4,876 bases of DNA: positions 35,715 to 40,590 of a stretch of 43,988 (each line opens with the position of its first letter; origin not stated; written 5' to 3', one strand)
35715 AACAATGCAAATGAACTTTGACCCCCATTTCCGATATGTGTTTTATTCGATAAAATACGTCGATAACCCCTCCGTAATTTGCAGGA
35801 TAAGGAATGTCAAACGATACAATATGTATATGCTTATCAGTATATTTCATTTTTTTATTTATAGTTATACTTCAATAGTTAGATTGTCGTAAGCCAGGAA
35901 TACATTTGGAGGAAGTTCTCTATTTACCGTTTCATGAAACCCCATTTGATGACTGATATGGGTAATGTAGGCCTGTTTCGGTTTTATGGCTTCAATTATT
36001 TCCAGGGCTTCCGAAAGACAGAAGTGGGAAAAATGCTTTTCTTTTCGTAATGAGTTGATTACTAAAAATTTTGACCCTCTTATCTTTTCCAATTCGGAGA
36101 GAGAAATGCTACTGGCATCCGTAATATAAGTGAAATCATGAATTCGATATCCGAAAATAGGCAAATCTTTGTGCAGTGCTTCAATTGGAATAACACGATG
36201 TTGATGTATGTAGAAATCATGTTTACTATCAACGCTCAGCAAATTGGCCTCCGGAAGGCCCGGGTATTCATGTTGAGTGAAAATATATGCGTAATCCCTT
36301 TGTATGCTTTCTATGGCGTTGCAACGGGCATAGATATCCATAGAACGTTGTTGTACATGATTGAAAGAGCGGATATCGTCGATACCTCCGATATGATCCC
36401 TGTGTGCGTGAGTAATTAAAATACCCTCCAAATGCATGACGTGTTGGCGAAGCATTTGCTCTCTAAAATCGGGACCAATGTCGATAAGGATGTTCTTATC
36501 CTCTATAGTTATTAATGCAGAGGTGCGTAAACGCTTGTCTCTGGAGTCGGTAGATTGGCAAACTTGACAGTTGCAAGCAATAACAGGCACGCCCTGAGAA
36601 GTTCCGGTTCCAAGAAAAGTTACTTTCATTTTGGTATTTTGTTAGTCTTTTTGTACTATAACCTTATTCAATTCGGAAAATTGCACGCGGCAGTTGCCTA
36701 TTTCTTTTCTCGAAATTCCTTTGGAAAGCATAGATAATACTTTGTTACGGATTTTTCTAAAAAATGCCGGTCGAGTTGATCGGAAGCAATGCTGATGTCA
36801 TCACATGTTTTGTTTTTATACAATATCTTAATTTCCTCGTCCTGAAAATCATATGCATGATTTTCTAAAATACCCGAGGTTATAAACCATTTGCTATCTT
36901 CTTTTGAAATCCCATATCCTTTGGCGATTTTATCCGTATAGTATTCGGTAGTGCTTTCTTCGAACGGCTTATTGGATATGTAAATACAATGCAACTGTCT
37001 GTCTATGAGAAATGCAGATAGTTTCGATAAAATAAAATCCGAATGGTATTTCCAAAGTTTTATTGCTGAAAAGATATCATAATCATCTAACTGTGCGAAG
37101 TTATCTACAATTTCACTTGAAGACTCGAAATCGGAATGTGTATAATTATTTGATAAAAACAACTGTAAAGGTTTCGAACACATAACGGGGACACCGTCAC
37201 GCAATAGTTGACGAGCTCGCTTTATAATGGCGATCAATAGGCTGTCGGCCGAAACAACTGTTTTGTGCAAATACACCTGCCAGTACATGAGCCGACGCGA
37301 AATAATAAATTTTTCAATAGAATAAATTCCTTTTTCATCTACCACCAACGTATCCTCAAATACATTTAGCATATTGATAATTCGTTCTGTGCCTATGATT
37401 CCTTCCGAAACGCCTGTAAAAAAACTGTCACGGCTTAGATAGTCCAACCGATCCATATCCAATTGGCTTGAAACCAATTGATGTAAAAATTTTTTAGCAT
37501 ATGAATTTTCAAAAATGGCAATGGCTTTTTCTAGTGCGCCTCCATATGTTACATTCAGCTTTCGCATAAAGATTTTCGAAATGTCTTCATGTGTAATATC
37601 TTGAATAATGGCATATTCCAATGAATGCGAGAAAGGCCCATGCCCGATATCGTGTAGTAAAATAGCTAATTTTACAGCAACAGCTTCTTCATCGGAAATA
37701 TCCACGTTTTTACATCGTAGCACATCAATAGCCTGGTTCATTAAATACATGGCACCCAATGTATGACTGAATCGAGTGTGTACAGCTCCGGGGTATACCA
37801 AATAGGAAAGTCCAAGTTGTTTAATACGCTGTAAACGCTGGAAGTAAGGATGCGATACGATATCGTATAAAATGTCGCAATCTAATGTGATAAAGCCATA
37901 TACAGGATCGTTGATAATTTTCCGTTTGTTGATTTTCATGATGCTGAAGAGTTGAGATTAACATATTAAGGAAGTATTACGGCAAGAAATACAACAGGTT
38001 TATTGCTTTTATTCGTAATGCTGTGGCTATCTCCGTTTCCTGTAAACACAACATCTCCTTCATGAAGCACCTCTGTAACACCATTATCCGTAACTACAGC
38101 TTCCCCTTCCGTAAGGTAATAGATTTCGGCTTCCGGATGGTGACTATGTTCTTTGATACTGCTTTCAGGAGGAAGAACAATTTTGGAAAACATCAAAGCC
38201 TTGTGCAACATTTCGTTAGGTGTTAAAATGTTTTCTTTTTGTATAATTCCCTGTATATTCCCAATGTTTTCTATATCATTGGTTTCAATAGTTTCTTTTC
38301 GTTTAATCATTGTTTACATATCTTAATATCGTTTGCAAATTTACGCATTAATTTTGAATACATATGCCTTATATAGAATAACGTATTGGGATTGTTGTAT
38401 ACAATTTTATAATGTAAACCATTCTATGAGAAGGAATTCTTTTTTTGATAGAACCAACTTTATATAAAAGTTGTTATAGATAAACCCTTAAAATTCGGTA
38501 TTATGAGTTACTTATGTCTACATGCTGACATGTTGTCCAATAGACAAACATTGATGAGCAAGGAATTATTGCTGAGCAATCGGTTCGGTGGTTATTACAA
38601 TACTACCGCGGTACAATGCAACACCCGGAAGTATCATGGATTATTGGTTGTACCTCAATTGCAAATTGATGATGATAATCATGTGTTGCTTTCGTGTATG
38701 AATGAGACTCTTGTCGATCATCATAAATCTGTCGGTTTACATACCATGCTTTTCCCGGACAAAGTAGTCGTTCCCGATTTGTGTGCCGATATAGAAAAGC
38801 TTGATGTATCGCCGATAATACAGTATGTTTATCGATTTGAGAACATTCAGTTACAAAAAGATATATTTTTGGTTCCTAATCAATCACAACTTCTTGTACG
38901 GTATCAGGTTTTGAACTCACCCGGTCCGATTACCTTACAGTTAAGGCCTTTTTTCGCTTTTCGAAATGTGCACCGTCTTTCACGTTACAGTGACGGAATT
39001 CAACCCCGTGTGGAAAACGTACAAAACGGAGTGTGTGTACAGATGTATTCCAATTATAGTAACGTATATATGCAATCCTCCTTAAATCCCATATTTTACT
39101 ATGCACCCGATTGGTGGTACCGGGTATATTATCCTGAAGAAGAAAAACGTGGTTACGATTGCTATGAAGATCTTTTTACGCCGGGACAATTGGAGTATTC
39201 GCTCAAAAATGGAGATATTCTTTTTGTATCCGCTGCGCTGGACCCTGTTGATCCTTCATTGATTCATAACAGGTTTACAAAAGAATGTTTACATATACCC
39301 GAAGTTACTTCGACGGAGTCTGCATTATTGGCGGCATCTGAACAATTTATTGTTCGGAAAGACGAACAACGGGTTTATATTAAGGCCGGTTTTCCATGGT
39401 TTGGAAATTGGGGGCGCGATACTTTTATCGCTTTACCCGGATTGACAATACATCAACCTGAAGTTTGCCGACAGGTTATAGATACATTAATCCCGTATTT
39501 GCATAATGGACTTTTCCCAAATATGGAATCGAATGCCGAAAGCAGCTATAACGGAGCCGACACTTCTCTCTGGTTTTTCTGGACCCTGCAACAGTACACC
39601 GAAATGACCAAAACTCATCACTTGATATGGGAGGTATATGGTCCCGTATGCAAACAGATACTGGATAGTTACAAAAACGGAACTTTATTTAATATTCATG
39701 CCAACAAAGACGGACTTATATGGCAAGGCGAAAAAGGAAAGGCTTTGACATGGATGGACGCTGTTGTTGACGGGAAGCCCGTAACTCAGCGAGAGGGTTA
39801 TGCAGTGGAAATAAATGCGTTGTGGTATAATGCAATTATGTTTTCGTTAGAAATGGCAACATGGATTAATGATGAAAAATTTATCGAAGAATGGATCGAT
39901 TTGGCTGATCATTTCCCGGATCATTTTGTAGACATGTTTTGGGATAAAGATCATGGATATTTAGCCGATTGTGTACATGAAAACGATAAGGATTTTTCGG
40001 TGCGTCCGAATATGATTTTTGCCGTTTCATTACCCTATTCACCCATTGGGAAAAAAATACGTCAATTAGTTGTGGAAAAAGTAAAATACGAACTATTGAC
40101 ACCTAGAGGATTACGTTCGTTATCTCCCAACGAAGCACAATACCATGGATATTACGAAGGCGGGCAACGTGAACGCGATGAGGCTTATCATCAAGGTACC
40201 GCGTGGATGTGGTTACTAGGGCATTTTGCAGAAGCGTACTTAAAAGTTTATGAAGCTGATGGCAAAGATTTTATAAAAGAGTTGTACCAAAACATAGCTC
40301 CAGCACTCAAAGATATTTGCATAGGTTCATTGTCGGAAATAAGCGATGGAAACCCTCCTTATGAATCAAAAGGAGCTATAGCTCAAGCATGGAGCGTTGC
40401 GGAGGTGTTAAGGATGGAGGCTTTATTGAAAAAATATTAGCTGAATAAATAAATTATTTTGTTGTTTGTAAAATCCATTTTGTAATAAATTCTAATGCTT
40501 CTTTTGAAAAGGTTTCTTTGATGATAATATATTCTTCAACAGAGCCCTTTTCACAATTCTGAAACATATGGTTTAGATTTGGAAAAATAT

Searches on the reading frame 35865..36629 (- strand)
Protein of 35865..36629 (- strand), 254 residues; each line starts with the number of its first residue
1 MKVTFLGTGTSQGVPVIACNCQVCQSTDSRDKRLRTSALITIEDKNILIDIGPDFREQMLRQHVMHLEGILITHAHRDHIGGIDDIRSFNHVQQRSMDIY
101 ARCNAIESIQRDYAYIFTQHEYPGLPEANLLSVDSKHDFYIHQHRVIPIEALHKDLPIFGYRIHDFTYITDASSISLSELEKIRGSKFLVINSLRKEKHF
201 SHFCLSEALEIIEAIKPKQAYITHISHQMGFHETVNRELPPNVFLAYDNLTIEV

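Call 46: search_protein_families(library=pfam, max_evalue=0.00001, proteins=[window:35865-36629:-])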
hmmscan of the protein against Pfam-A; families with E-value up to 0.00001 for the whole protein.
window:35865-36629:- (254 aa): 2 families
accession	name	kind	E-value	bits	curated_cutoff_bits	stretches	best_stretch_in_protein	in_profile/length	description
PF12706.13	Lactamase_B_2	-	2.2e-30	106.2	27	1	46-225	2-200/200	Beta-lactamase superfamily domain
PF00753.33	Lactamase_B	-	4.2e-08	33.8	22.7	1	35-89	6-66/196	Metallo-beta-lactamase superfamily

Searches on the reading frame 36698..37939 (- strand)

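Call 46: search_protein_families(library=pfam, max_evalue=0.00001, proteins=[window:36698-37939:-])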
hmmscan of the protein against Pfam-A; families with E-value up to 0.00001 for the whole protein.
window:36698-37939:- (413 aa): 2 families
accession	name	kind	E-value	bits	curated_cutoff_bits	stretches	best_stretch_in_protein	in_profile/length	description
PF19276.4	HD_assoc_2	-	1e-08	35.3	23.1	1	184-232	3-51/222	HD associated region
PF01966.28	HD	-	4.3e-07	30.7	22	1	56-169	1-114/116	HD domain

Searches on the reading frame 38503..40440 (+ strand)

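Call 46: search_protein_families(library=pfam, max_evalue=0.00001, proteins=[window:38503-40440:+])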
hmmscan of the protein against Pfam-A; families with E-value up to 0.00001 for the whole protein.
window:38503-40440:+ (645 aa): 2 families
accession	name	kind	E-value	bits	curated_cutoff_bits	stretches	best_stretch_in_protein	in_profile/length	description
PF06202.20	GDE_C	-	1.4e-106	357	21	1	278-637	2-367/367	Amylo-alpha-1,6-glucosidase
PF12439.13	GDE_N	-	2e-57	194.6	27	1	20-238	1-216/219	Glycogen debranching enzyme N terminal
